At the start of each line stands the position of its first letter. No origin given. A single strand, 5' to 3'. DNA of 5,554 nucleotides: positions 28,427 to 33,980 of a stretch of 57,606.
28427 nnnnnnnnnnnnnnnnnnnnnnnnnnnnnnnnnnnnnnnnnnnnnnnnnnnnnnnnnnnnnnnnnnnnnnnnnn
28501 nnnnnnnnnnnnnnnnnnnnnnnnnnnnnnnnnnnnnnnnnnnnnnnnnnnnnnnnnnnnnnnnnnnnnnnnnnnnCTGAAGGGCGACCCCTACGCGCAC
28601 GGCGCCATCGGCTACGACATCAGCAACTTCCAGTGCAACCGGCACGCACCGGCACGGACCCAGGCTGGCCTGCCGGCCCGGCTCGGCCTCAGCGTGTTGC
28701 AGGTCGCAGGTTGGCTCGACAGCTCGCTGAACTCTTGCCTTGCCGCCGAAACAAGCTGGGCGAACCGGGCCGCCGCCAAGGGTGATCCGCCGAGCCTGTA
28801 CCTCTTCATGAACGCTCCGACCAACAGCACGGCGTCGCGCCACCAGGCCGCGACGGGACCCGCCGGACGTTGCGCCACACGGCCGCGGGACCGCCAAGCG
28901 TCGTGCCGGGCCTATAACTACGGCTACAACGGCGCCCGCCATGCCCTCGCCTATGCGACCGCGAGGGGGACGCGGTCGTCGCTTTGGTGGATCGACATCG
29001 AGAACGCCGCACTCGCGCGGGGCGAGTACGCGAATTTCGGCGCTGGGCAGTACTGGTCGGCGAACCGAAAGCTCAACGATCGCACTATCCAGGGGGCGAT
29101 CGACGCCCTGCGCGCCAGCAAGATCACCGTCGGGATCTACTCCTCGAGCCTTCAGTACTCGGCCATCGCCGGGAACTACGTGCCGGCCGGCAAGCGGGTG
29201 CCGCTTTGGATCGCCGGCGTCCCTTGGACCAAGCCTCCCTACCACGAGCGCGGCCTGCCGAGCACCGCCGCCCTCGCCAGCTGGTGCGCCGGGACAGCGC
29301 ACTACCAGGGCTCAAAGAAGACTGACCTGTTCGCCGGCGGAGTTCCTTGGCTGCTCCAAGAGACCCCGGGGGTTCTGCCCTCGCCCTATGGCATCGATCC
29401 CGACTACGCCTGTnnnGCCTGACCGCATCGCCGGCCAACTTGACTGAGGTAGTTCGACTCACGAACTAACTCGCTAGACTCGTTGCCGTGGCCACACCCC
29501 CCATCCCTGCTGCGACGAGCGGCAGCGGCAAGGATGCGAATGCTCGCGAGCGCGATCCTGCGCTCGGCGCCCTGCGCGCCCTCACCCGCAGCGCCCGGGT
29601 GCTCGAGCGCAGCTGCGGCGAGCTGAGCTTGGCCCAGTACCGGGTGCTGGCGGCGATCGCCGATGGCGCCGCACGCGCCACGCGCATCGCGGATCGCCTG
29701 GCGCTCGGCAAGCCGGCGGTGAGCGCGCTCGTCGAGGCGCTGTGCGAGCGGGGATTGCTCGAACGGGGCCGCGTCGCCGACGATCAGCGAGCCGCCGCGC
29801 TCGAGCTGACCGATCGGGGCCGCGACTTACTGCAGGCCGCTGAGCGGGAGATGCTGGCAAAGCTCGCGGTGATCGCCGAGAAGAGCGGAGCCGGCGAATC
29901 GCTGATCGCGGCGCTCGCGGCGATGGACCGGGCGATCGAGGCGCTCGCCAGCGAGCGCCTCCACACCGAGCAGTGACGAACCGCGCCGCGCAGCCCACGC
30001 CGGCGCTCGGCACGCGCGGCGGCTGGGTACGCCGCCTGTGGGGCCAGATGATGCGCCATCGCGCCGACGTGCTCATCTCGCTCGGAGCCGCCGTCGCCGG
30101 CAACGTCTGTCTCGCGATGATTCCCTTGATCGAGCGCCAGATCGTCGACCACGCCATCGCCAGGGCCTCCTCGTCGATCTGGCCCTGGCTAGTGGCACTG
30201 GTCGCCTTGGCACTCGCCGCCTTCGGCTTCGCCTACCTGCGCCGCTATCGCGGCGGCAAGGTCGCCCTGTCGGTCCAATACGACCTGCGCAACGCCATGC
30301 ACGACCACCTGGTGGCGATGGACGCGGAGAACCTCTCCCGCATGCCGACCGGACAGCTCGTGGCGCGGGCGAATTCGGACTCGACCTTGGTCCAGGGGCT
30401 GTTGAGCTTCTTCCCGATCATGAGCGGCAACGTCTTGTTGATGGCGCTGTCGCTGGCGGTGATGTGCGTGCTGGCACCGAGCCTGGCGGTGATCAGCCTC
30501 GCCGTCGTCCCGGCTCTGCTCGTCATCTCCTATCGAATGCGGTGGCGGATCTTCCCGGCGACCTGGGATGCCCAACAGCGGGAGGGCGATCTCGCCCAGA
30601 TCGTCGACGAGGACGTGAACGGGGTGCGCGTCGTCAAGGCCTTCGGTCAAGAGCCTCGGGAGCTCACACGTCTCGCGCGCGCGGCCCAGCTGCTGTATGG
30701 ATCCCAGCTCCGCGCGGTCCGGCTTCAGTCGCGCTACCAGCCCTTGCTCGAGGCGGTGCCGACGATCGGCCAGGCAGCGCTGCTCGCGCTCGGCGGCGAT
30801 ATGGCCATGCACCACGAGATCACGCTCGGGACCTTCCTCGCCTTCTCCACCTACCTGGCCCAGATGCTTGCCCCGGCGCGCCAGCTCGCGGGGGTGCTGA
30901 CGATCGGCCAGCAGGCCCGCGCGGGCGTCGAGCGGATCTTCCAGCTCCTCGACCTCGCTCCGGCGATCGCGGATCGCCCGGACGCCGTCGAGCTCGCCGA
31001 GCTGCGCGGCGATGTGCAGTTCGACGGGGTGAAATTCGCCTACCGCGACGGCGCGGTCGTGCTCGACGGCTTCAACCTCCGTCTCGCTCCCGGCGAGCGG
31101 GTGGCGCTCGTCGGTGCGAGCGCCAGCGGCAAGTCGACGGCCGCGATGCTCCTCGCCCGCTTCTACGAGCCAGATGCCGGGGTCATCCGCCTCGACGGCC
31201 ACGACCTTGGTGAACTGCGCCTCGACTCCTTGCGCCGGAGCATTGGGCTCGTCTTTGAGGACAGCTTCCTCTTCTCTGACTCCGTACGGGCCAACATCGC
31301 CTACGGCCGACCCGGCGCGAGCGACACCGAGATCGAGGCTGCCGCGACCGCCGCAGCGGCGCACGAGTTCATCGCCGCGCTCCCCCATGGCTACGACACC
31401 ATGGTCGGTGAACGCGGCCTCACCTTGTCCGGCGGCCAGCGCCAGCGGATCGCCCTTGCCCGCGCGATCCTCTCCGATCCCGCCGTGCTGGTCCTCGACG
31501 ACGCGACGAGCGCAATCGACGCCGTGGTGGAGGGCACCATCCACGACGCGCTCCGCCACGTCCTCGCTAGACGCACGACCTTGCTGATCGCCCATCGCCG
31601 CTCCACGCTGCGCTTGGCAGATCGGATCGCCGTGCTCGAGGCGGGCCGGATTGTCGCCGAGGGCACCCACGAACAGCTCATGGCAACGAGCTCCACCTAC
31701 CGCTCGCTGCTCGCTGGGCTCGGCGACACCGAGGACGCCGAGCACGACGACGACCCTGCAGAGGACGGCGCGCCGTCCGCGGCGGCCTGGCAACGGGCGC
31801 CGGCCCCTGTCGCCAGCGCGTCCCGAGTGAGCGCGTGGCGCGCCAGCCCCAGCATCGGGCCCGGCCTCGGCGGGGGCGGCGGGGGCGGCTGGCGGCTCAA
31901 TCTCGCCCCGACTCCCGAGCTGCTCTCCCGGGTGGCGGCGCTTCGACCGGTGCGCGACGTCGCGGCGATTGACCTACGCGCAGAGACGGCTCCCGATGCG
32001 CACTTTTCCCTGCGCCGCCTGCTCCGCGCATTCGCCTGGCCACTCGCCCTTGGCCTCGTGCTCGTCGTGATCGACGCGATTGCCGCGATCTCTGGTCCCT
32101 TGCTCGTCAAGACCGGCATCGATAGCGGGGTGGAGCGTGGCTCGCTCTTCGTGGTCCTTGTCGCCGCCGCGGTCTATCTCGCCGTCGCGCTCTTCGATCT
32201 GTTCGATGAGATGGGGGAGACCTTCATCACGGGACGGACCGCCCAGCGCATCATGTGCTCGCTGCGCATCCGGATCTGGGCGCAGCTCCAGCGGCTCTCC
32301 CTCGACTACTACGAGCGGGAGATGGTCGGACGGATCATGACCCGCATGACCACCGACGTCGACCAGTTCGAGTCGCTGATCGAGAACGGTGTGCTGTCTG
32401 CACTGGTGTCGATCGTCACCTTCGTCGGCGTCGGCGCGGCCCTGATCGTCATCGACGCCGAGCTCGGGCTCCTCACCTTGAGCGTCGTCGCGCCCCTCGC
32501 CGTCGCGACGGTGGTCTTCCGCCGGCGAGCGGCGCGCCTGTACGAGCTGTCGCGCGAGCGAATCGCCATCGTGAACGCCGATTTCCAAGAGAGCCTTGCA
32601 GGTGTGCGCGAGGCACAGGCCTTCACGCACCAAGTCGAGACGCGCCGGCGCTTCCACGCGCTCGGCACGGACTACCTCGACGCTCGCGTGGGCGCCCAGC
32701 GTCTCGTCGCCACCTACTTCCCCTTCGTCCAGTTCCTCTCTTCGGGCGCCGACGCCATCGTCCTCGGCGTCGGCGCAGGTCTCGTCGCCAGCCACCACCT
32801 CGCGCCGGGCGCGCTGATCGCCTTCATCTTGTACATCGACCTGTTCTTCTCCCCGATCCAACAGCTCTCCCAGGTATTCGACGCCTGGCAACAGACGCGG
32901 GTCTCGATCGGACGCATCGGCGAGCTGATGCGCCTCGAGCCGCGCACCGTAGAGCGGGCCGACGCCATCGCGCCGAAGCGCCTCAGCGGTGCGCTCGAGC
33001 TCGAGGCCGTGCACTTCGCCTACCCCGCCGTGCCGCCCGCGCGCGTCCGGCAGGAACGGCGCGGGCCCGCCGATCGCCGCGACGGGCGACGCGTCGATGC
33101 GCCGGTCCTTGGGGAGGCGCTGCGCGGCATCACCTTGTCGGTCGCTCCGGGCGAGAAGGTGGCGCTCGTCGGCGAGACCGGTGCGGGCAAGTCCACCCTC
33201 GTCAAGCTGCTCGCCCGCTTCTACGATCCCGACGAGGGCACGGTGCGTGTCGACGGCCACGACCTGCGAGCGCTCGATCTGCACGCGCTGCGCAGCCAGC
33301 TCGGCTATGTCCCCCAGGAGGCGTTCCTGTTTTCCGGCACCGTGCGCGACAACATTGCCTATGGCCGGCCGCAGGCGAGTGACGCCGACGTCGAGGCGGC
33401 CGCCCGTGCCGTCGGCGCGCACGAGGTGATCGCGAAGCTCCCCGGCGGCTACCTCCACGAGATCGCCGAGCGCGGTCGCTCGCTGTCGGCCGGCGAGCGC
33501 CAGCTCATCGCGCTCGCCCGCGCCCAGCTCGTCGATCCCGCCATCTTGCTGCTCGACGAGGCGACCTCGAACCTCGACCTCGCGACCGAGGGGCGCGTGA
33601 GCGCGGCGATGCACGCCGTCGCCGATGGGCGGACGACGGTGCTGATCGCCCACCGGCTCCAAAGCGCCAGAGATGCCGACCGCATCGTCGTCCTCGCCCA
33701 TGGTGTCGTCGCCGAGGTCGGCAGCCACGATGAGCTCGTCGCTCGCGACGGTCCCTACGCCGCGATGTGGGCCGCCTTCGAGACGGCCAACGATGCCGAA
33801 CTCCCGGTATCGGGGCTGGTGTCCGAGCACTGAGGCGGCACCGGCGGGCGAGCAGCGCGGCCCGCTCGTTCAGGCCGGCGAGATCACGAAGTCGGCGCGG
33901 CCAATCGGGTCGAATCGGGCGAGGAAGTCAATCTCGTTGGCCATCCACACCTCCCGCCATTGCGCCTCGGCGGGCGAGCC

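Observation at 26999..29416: Unusual secreted mosaic protein: proline-free collagen-like (Gly-Thr-Ser)28 stalk, six-blade propeller-like repeat module and GH25/DUF1906-like C-terminal domain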

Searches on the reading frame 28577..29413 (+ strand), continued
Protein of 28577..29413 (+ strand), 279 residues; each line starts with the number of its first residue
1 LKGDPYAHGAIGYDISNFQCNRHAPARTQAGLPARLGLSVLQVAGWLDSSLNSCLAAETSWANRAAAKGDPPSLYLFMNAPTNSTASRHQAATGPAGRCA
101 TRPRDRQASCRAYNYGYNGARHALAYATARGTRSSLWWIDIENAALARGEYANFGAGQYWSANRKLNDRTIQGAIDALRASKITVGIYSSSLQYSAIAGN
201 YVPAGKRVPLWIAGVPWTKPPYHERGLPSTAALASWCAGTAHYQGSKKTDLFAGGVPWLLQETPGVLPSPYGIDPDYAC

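Call 61: search_protein_families(library=pfam, proteins=[P0201, P0206, P0214, P0232, P0286, P0186, P0196, P0226, P0182, P0189], max_evalue=0.001)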
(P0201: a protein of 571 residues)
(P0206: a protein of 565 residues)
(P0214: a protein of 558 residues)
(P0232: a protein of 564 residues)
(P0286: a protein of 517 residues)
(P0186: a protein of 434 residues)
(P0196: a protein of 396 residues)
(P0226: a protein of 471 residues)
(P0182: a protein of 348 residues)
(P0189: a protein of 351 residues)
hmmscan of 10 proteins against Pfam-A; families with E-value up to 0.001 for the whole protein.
P0201 (571 aa): 0 families

P0206 (565 aa): 1 family
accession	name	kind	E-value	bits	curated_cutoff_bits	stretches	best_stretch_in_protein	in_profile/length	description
PF13517.12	FG-GAP_3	-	6e-07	30.4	26.9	0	476-530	1-57/61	FG-GAP-like repeat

P0214 (558 aa): 1 family
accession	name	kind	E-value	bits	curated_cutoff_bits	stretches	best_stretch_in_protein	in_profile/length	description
PF13517.12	FG-GAP_3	-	2.7e-08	34.7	26.9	0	426-475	7-57/61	FG-GAP-like repeat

P0232 (564 aa): 0 families

P0286 (517 aa): 0 families

P0186 (434 aa): 0 families

P0196 (396 aa): 0 families

P0226 (471 aa): 0 families

P0182 (348 aa): 2 families
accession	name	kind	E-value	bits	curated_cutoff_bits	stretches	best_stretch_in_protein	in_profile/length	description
PF00041.27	fn3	-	3.2e-12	46.9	25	1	263-340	2-80/84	Fibronectin type III domain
PF16656.11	Pur_ac_phosph_N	-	0.0005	21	30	0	295-345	55-93/93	Purple acid Phosphatase, N-terminal domain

P0189 (351 aa): 0 families

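Call 64: search_solved_structures(query=P0030, max_evalue=10, show_alignments=3)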
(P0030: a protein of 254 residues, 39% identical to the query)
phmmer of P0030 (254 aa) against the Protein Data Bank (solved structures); distinct sequences matched with E-value up to 10: 1.
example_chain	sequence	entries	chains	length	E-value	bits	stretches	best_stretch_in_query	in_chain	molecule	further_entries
8b3w_A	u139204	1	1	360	0.022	17.5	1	58-148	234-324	Variant surface glycoprotein 1954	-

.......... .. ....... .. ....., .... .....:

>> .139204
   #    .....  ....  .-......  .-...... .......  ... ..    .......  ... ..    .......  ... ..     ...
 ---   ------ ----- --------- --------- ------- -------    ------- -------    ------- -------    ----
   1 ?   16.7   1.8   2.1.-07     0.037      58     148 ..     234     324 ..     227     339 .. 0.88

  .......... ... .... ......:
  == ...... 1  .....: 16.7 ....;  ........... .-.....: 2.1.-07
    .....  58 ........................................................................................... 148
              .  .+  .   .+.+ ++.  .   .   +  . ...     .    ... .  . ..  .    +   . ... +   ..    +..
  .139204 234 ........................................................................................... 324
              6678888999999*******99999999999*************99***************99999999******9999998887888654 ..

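Call 65: search_dna_similar(query=window:28577-29413:+, collection=phages, mode=protein, max_evalue=0.01, max_rows=15)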
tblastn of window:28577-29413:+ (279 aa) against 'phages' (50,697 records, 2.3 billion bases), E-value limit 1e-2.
No match.

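Call 73: search_protein_families(library=phrogs, proteins=[window:28577-29413:+, P0030, P0031, P0028], max_evalue=0.01)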
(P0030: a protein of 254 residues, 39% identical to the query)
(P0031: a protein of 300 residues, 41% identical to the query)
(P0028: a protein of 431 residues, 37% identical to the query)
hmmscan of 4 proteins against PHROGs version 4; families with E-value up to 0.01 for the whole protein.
window:28577-29413:+ (279 aa): 1 family
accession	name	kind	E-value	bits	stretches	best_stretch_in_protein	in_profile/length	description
phrog_291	-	lysis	0.00019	21.3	1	113-214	168-261/509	endolysin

P0030 (254 aa): 1 family
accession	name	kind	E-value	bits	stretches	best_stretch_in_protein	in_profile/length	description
phrog_291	-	lysis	0.0015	18.4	1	151-201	197-245/509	endolysin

P0031 (300 aa): 1 family
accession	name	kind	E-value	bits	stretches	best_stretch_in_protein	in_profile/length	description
phrog_291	-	lysis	0.0002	21.2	1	183-261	179-260/509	endolysin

P0028 (431 aa): 1 family
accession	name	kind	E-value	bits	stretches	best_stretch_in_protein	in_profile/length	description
phrog_291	-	lysis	1.6e-05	24.9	1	127-185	182-238/509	endolysin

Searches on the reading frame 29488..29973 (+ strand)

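Call 32: search_protein_families(library=pfam, proteins=[window:29488-29973:+], max_evalue=0.00001)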
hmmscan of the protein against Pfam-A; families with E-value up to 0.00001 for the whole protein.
window:29488-29973:+ (162 aa): 3 families
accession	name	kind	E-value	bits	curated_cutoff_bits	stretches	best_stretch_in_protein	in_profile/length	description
PF12802.13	MarR_2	-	1e-11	45.2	27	1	46-102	3-61/61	MarR family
PF13463.12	HTH_27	-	6.7e-07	29.9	22.2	1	53-111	8-68/68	Winged helix DNA-binding domain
PF01047.28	MarR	-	4.5e-06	26.9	24.6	1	46-102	1-58/59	MarR family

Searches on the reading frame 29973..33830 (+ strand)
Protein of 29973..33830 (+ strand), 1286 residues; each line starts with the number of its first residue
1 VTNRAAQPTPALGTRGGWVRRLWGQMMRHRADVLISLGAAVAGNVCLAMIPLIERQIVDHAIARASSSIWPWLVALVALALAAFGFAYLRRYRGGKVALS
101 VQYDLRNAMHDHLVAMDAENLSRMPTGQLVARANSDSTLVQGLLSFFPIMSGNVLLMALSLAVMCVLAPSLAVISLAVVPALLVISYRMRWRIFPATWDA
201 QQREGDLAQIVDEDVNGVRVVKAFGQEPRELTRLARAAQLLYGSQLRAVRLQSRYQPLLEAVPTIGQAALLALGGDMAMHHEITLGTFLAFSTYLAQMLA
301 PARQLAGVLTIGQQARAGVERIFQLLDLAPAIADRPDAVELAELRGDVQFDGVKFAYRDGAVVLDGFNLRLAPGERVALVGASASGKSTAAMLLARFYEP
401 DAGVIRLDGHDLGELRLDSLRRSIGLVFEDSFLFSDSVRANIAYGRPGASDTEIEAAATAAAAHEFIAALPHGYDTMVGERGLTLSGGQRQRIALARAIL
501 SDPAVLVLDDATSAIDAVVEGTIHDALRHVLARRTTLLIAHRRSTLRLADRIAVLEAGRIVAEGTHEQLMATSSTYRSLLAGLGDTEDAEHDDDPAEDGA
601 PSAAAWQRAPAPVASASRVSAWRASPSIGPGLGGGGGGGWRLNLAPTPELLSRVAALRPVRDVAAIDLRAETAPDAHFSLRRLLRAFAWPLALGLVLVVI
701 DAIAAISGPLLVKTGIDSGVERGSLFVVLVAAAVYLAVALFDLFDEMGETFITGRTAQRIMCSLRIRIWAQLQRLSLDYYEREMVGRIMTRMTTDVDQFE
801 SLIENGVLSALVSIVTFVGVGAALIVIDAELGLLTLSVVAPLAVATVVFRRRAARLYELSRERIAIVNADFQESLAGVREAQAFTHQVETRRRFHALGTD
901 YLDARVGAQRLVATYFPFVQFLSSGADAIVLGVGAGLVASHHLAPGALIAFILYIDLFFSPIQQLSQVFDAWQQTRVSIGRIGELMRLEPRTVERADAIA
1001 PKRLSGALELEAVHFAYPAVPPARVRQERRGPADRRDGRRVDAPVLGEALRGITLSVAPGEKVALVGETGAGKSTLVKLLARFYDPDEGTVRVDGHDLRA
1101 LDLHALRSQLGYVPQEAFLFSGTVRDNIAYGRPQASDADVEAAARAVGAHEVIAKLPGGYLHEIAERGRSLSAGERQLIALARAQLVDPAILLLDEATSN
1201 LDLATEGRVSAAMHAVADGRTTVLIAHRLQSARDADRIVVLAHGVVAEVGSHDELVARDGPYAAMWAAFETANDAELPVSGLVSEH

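Call 32: search_protein_families(library=pfam, proteins=[window:29973-33830:+], max_evalue=0.00001)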
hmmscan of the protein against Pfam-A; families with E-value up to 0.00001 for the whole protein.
window:29973-33830:+ (1286 aa): 6 families
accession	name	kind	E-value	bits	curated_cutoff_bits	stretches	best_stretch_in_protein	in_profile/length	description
PF00664.28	ABC_membrane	-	4.5e-72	243.4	28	2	34-301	2-273/274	ABC transporter transmembrane region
PF00005.33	ABC_tran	-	5.7e-65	218.5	25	2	1050-1199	1-137/137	ABC transporter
PF02463.25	SMC_N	-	8.2e-08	32.4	40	0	1082-1241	102-211/220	RecF/RecN/SMC N terminal domain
PF06414.18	Zeta_toxin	-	2.8e-06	27.4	22.3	0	1065-1101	21-57/199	Zeta toxin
PF13401.12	AAA_22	-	2.9e-06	28.1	27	0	1064-1111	9-59/130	AAA domain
PF13555.12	AAA_29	-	8.4e-06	25.9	27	0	1055-1077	17-39/61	P-loop containing region of AAA domain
